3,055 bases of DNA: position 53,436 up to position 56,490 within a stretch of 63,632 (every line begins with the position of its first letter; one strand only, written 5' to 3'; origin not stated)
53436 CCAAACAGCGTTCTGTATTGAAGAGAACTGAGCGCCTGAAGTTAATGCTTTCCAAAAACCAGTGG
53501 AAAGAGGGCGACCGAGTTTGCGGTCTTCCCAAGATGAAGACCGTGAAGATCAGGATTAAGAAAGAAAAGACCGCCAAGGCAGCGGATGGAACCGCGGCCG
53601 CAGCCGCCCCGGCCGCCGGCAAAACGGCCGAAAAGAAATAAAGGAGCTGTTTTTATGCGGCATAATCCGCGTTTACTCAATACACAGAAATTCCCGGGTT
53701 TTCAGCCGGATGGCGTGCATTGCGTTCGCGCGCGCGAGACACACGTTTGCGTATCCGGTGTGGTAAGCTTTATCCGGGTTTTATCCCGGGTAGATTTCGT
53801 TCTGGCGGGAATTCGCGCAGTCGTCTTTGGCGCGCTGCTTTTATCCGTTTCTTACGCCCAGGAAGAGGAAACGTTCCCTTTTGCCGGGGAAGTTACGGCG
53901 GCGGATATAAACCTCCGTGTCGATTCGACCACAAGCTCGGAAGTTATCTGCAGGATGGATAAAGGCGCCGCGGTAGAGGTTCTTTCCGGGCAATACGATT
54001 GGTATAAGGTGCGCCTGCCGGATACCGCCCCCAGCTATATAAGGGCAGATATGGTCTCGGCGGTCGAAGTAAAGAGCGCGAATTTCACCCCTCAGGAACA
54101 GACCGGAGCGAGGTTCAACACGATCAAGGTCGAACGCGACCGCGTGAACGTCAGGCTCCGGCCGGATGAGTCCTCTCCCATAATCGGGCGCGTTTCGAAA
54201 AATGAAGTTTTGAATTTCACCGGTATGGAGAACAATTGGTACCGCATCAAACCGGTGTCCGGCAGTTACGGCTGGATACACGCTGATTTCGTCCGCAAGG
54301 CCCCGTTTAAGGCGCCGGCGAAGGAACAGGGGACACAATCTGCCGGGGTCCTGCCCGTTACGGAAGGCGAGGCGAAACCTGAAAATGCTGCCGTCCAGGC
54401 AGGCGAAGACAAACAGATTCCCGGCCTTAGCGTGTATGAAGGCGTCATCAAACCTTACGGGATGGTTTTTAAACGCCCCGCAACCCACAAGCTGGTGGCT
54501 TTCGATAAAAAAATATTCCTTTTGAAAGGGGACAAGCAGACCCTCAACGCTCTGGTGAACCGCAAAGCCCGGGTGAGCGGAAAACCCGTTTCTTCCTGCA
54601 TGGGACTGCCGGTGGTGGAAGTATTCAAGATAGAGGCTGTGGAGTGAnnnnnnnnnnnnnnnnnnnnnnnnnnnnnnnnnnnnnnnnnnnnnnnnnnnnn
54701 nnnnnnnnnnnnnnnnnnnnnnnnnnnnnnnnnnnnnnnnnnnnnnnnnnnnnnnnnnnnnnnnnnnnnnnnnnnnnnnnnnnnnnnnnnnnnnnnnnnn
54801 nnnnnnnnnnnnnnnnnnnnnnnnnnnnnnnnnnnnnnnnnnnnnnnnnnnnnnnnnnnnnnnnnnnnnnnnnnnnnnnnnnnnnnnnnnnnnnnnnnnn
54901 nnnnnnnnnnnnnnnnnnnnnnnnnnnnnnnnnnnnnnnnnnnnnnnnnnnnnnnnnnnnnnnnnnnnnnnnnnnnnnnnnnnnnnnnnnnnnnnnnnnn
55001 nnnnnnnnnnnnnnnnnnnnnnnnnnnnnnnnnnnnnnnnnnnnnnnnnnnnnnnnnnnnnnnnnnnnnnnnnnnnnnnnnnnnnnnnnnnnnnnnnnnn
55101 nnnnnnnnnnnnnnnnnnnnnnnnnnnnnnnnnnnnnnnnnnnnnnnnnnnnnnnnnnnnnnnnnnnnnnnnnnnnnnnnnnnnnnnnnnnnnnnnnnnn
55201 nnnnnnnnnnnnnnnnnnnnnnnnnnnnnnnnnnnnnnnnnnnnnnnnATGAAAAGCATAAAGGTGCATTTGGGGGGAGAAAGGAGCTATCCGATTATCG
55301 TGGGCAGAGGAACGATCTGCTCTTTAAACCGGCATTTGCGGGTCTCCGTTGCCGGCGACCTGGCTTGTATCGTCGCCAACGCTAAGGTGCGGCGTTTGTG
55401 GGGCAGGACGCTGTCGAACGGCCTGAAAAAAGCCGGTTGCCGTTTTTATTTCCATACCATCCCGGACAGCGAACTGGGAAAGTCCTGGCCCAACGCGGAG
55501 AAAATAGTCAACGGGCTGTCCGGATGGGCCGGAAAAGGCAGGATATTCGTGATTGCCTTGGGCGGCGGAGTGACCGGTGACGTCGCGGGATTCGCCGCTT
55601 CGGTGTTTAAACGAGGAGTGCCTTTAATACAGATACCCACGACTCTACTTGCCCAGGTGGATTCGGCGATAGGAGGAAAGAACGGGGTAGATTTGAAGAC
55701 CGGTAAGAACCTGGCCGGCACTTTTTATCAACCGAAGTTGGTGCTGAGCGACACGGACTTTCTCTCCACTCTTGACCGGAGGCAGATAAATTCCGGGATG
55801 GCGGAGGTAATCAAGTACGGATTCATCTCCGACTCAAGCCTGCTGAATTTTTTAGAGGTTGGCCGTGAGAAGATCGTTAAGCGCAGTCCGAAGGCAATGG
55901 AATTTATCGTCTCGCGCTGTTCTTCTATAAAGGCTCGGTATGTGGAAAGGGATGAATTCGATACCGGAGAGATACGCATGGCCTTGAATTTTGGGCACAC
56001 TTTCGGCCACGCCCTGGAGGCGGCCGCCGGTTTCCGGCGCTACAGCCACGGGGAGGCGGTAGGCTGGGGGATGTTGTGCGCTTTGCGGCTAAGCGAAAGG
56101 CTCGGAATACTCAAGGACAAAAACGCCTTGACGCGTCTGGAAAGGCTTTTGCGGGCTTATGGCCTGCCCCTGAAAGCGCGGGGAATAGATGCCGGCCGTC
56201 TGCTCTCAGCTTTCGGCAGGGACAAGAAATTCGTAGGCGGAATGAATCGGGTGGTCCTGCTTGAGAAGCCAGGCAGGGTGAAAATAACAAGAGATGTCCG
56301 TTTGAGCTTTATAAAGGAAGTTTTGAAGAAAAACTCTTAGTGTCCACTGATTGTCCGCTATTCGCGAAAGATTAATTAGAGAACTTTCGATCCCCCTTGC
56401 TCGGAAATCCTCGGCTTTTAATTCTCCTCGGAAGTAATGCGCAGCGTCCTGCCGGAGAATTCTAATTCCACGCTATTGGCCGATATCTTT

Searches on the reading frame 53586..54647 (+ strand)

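Call 12: search_protein_families(library=pfam, proteins=[window:53586-54647:+])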
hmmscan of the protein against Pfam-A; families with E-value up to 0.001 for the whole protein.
window:53586-54647:+ (353 aa): 2 families
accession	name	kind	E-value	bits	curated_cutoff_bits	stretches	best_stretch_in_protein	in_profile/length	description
PF08239.17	SH3_3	-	1.4e-24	86.5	27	2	185-236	1-53/54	Bacterial SH3 domain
PF06347.19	SH3_4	-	1e-12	48.1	24.1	1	185-234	3-52/56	Bacterial SH3 domain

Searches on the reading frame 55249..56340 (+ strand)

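Call 49: search_protein_families(library=pfam, proteins=[window:55249-56340:+], max_evalue=0.01)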
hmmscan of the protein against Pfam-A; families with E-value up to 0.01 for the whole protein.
window:55249-56340:+ (363 aa): 4 families
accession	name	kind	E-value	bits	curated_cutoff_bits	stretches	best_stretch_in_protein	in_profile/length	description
PF24621.2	DHQS_C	-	4.6e-43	147.1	27.6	1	183-327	1-143/144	3-dehydroquinate synthase C-terminal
PF01761.26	DHQ_synthase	-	5.9e-39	132.7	24.2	1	70-181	3-114/115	3-dehydroquinate synthase N-terminal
PF13685.12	Fe-ADH_2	-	1.3e-06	28.9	28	1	18-133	2-108/149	Iron-containing alcohol dehydrogenase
PF00465.25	Fe-ADH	-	0.0002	21.5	31.3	1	16-133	4-131/168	Iron-containing alcohol dehydrogenase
